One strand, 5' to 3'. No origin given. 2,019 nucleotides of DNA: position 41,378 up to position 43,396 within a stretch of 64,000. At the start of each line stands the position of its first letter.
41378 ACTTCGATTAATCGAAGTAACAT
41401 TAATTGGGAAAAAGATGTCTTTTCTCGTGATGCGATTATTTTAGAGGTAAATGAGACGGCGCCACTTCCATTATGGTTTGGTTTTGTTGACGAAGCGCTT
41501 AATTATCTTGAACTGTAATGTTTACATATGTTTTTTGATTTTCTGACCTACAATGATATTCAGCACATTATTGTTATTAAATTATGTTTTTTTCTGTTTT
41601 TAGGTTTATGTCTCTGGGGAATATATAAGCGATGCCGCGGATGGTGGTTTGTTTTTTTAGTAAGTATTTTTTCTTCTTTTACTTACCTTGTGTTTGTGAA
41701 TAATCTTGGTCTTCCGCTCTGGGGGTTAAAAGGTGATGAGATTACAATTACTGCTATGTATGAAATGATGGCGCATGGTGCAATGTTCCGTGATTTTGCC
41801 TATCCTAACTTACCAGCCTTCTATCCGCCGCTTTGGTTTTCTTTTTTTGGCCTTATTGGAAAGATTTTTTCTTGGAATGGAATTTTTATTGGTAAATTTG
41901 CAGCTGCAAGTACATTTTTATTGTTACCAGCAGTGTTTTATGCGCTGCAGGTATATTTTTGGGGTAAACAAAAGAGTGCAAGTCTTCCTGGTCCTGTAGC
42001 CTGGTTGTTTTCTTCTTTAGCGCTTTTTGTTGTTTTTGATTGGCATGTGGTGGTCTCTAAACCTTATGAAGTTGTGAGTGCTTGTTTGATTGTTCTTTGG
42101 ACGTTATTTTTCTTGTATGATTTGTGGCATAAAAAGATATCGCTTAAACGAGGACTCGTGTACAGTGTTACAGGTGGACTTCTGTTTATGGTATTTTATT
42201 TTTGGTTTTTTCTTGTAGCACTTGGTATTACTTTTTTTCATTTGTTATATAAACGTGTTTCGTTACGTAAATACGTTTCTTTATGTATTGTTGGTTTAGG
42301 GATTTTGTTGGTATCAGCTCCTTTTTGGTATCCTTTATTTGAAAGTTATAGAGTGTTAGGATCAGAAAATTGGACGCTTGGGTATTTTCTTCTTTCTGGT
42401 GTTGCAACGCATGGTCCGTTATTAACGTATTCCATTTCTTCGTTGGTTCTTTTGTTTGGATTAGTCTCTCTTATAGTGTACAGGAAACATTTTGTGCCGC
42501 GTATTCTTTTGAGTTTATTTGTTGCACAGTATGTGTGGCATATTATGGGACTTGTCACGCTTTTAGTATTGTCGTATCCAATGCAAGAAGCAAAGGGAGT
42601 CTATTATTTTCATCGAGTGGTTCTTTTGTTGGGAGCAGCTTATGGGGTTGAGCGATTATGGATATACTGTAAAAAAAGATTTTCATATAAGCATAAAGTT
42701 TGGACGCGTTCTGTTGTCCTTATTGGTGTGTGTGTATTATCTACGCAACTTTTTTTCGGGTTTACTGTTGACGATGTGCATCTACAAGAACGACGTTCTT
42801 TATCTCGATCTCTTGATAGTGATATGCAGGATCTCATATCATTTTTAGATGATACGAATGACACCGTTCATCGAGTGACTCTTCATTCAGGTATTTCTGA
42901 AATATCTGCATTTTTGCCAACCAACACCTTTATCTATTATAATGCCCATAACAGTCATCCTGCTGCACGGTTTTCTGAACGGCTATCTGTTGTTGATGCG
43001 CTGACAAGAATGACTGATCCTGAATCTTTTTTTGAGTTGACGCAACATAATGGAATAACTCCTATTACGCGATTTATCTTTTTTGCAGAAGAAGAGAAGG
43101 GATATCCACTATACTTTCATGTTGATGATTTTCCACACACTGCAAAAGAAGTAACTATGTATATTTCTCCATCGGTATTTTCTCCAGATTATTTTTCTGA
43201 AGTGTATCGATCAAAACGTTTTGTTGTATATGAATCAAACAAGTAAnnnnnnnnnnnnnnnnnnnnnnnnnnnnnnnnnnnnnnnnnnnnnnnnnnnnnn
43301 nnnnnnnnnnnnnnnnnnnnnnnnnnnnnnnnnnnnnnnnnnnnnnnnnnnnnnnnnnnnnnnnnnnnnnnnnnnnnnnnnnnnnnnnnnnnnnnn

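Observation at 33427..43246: Envelope glycosylation/O-acylation island: paralogous 570-aa GT-C-like proteins bracketing GT2, two further GT-C-like proteins, MBOAT + AlgJ-like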

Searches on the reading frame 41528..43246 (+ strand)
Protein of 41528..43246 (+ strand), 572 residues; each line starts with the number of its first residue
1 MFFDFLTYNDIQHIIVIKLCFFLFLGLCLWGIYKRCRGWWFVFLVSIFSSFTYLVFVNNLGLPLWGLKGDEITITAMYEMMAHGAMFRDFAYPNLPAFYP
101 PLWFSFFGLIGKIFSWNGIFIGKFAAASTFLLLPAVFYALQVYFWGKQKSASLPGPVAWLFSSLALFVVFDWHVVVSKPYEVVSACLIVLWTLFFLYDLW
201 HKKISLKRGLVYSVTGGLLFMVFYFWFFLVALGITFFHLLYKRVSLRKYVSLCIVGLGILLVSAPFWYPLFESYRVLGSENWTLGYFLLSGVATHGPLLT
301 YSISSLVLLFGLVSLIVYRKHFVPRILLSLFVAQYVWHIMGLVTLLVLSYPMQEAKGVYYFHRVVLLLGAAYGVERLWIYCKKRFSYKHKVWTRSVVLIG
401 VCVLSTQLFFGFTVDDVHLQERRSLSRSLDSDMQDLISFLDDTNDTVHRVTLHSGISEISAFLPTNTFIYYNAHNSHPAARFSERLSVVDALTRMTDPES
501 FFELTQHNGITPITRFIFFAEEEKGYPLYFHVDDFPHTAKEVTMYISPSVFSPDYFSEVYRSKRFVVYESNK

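Call 3: search_protein_families(library=pfam, proteins=[window:41528-43246:+], max_evalue=1)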
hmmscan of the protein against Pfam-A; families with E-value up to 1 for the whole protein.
window:41528-43246:+ (572 aa): 2 families
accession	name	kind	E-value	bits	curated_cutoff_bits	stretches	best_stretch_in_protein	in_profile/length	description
PF12250.14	AftA_N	-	9.1e-07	28.4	26.7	1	60-346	81-367/429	Arabinofuranosyltransferase N terminal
PF12249.13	AftA_C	-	0.01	15.9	25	1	458-556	60-164/177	Arabinofuranosyltransferase A C terminal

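Call 4: search_protein_families(library=ncbifam, proteins=[window:41528-43246:+], max_evalue=1)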
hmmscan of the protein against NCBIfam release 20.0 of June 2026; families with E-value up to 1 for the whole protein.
window:41528-43246:+ (572 aa): 1 family
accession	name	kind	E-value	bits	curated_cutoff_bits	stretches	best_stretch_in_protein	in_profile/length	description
NF010223.0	PRK13679.1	equivalog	0.13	12.2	129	1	430-487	45-100/170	hypothetical protein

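Call 9: search_solved_structures(query=window:41528-43246:+, max_evalue=10, show_alignments=2)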
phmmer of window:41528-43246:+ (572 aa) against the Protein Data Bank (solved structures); distinct sequences matched with E-value up to 10: 2.
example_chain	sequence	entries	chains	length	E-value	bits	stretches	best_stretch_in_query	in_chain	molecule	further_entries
8if8_C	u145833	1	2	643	0.017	17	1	31-347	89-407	Galactan 5-O-arabinofuranosyltransferase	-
7myz_C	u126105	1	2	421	0.38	12.5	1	183-273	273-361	Fusion protein of Leukocyte surface antigen CD47 an Soluble cytochrome b562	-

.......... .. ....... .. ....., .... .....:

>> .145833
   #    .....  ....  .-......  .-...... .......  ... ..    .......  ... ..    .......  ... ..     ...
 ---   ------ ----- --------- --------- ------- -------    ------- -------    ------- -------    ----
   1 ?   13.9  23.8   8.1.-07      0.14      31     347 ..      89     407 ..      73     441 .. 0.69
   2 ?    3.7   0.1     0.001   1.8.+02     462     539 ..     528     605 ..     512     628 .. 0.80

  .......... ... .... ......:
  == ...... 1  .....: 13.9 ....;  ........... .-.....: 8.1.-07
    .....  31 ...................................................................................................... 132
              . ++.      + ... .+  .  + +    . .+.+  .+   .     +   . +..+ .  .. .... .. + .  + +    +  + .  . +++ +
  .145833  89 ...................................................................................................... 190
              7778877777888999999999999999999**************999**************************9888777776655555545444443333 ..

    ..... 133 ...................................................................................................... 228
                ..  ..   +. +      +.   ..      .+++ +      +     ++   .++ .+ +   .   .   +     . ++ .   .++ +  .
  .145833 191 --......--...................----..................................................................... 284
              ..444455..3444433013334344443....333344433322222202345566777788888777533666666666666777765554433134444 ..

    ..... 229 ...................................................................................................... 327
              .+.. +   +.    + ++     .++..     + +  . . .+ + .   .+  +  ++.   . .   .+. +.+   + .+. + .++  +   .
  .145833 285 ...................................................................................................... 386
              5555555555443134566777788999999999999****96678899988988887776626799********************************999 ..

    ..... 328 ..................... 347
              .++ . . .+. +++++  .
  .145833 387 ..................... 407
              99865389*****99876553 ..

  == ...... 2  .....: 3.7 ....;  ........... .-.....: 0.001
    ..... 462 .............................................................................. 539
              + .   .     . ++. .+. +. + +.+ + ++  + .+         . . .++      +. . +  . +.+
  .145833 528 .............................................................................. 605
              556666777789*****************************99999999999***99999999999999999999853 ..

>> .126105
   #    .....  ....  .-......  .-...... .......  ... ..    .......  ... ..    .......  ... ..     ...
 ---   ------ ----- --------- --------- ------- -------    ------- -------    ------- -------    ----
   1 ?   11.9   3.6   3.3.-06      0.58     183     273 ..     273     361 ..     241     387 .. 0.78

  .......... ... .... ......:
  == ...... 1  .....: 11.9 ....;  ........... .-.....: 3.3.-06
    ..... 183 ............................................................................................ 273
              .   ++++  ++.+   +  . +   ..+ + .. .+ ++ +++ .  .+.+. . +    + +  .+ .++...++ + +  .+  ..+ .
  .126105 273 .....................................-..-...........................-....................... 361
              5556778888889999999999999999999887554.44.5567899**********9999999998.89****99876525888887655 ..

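Call 13: find_homologous_proteins(query=window:41528-43246:+)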
Query window:41528-43246:+ (572 aa): 42 proteins with E <= 0.001 among 8000 candidates.
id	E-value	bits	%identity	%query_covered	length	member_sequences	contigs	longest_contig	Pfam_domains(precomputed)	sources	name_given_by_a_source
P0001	0.0e+0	1294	100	100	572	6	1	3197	PF12250.15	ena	-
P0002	7.9e-175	601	50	99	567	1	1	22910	-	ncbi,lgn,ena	-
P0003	8.7e-170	584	48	99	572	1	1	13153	PF12250.15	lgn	-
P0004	1.7e-162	560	45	99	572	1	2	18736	-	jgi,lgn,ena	-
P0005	3.4e-161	556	46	99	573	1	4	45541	-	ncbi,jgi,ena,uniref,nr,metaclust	ncbi:MAG: hypothetical protein UY92_C0010G0041 [Candidatus Magasanikbacteria bacterium GW2011_GWA2_5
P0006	5.3e-159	549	48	95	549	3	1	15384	-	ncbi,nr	ncbi:MAG: hypothetical protein HN726_03005 [Candidatus Magasanikbacteria bacterium]|nr:hypothetical 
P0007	1.4e-156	541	43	99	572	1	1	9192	PF12250.15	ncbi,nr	ncbi:MAG: arabinofuranosyltransferase [Candidatus Magasanikbacteria bacterium]|nr:arabinofuranosyltr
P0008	1.2e-151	524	44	99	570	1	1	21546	PF12250.15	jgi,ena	-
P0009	9.9e-151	521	43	99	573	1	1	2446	PF12250.15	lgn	-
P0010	3.8e-149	516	43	99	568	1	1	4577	PF12250.15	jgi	jgi:galactan 5-O-arabinofuranosyltransferase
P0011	1.9e-148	514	44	98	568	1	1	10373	PF12249.14,PF12250.15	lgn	-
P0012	1.7e-144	501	43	99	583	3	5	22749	PF12249.14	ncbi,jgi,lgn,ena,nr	ncbi:MAG: arabinofuranosyltransferase [Candidatus Magasanikbacteria bacterium]|jgi:hypothetical prot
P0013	5.2e-143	496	43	99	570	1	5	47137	PF12250.15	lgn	-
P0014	5.0e-137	476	40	99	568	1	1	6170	PF12249.14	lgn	-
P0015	1.9e-136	474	43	94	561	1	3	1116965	PF12249.14,PF12250.15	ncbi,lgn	-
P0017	1.7e-130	455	41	98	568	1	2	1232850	PF12249.14,PF12250.15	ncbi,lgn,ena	-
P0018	1.4e-129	452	40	99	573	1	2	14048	PF12250.15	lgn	-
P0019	2.0e-126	441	39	98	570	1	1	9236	PF12250.15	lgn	-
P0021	2.9e-124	434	40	99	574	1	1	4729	PF12250.15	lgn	-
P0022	5.4e-124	433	38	99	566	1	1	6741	PF12250.15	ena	-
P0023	1.5e-122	428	39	98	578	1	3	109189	PF12250.15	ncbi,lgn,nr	ncbi:hypothetical protein KKG22_04710 [Patescibacteria group bacterium]|nr:hypothetical protein [Pat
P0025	1.4e-120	422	38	99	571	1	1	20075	PF12249.14,PF12250.15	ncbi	ncbi:MAG: arabinofuranosyltransferase [Candidatus Magasanikbacteria bacterium]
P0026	2.0e-117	411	39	98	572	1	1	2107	PF12250.15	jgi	-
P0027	4.9e-100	354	35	99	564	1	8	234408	PF12249.14,PF12250.15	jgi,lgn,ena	-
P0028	1.5e-88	316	34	98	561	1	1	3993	PF12250.15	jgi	-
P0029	1.2e-86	310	33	99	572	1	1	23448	PF12250.15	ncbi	-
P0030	2.1e-85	306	33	99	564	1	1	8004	PF12250.15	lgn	-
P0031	3.5e-85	305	33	98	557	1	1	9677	PF12250.15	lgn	-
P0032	3.1e-84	302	33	99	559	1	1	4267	PF12250.15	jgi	-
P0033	4.5e-81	291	32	99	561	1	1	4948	PF12250.15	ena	-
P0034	8.5e-81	291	31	99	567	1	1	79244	PF12250.15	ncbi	-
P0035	1.3e-66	244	32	97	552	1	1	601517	PF12250.15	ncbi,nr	ncbi:MAG: arabinofuranosyltransferase [Candidatus Buchananbacteria bacterium]|nr:arabinofuranosyltra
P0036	1.2e-57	214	29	90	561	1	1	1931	PF12250.15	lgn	-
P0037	6.6e-56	208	28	96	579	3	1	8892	PF12250.15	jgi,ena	jgi:hypothetical protein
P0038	4.6e-52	196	29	95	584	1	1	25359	PF12250.15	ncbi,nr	ncbi:MAG: arabinofuranosyltransferase [bacterium]|nr:arabinofuranosyltransferase [bacterium]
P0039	4.3e-47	179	29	87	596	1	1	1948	PF12250.15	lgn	-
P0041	3.6e-31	127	28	58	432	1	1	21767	PF12250.15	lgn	-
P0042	2.8e-21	94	24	92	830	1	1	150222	PF12249.14,PF12250.15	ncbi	ncbi:MAG: arabinofuranosyltransferase [Caldilineaceae bacterium]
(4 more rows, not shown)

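Call 15: search_solved_structures(query=A1, max_evalue=1, show_alignments=1)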
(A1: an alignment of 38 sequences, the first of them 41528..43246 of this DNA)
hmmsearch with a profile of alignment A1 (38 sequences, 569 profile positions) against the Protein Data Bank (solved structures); distinct sequences matched with E-value up to 1: 1.
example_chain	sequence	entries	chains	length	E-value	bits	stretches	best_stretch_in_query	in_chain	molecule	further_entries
8if8_C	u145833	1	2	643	3e-31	112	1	24-554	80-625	Galactan 5-O-arabinofuranosyltransferase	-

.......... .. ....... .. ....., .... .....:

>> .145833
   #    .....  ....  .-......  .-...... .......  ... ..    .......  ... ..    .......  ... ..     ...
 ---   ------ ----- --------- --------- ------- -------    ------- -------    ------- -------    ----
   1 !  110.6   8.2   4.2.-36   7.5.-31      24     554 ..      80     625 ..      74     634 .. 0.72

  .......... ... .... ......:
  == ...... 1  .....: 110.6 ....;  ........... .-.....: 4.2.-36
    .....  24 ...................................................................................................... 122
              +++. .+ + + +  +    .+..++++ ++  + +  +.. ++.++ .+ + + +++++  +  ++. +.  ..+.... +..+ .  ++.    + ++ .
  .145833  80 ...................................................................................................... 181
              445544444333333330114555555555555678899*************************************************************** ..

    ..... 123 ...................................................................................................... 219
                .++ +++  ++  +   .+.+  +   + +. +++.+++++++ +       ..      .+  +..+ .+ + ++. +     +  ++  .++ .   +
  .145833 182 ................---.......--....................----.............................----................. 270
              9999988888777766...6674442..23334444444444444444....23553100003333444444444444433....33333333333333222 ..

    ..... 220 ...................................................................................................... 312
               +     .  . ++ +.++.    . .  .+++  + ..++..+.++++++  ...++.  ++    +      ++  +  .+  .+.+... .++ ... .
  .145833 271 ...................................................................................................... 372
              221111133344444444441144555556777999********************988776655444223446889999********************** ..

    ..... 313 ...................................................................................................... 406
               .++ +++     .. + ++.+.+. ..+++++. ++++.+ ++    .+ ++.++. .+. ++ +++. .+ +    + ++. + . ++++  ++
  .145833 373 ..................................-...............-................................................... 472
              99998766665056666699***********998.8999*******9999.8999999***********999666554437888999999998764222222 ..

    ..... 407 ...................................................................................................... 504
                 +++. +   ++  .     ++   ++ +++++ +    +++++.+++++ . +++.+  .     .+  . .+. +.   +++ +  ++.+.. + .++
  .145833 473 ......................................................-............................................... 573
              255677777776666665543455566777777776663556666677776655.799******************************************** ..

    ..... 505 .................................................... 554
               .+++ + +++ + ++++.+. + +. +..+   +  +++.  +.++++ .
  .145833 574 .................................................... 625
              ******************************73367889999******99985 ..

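Call 30: find_encoding_contigs(protein=P0015, flank=10000, max_places=1)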
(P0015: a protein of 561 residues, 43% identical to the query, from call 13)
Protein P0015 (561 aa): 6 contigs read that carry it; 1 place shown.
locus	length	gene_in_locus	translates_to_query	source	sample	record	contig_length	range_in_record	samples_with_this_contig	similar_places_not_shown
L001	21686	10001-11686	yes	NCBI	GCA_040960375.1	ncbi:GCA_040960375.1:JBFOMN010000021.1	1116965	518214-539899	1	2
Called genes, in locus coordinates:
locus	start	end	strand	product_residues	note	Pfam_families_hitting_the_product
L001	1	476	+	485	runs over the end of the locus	PF13191:AAA_16 (faint), PF00005:ABC_tran, PF02463:SMC_N (faint), PF03193:RsgA_GTPase (faint), PF13401:AAA_22 (faint), PF13555:AAA_29 (faint), PF13304:AAA_21 (weak), PF00005:ABC_tran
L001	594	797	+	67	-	PF00313:CSD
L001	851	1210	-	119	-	PF07681:DoxX (weak)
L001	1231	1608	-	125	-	PF00072:Response_reg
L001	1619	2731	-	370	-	PF00989:PAS, PF08448:PAS_4, PF12860:PAS_7 (faint), PF13426:PAS_9, PF00512:HisKA, PF02518:HATPase_c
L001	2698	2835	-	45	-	-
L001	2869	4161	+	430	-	PF01336:tRNA_anti-codon, PF00152:tRNA-synt_2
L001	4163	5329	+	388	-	-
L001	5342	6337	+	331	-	-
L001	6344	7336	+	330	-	PF17125:Methyltr_RsmF_N, PF22458:RsmF-B_ferredox, PF01189:Methyltr_RsmB-F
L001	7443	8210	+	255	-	PF04402:SIMPL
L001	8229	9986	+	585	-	PF01336:tRNA_anti-codon, PF00152:tRNA-synt_2, PF02938:GAD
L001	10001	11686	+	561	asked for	PF12250:AftA_N, PF12249:AftA_C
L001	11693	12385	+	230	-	PF02616:SMC_ScpA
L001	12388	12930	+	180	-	PF04079:SMC_ScpB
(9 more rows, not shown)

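Call 31: find_encoding_contigs(protein=P0017, flank=10000, max_places=1)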
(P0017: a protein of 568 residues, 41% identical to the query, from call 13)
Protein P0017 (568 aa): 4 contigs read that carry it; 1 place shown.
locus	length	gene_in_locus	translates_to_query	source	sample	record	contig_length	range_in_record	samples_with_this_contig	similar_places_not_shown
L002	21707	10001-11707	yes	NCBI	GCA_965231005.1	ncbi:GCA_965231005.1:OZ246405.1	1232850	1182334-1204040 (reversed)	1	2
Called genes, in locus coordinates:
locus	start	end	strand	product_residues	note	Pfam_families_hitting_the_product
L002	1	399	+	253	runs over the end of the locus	PF02463:SMC_N (faint), PF13476:AAA_23 (weak), PF00005:ABC_tran, PF09818:ABC_ATPase (faint), PF13304:AAA_21 (faint)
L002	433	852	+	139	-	PF03652:RuvX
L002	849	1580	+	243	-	PF11967:RecO_N, PF02565:RecO_C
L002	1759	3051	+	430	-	PF00206:Lyase_1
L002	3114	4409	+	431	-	PF01336:tRNA_anti-codon, PF00152:tRNA-synt_2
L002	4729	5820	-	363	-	PF00188:CAP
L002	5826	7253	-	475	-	PF00474:SSF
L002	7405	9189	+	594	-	PF01336:tRNA_anti-codon, PF00152:tRNA-synt_2, PF02938:GAD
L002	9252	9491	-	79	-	-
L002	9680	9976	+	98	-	-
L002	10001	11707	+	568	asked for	PF12250:AftA_N (faint), PF12249:AftA_C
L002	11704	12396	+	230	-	PF02616:SMC_ScpA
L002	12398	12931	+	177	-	PF04079:SMC_ScpB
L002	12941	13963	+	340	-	PF00768:Peptidase_S11, PF13354:Beta-lactamase2 (faint)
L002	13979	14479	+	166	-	PF06695:Sm_multidrug_ex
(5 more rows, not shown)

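Call 32: find_encoding_contigs(protein=P0035, flank=10000, max_places=1)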
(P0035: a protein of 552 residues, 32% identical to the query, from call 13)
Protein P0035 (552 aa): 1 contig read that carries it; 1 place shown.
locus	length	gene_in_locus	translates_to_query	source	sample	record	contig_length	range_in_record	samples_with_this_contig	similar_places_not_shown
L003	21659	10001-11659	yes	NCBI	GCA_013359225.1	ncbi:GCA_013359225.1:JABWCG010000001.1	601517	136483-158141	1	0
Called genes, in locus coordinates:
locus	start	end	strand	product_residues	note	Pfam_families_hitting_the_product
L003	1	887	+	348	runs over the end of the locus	PF00535:Glycos_transf_2, PF13641:Glyco_tranf_2_3, PF13632:Glyco_trans_2_3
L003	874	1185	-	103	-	PF03091:CutA1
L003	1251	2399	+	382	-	PF08323:Glyco_transf_5 (weak), PF13439:Glyco_transf_4, PF13579:Glyco_trans_4_4, PF20706:GT4-conflict (weak), PF00534:Glycos_transf_1, PF13692:Glyco_trans_1_4, PF13524:Glyco_trans_1_2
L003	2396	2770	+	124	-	PF04892:VanZ-LLP1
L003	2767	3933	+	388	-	PF13439:Glyco_transf_4, PF13579:Glyco_trans_4_4, PF00534:Glycos_transf_1, PF13692:Glyco_trans_1_4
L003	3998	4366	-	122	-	-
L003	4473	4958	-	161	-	-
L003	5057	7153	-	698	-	-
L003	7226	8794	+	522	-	PF13231:PMT_2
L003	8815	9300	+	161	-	-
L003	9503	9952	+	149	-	PF00908:dTDP_sugar_isom, PF05523:FdtA, PF14667:Polysacc_synt_C (weak)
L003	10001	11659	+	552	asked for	PF12250:AftA_N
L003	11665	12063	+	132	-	PF11969:DcpS_C, PF01230:HIT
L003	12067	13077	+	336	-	PF01073:3Beta_HSD, PF01370:Epimerase, PF02719:Polysacc_synt_2, PF04321:RmlD_sub_bind, PF07993:NAD_binding_4, PF16363:GDP_Man_Dehyd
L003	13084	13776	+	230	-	-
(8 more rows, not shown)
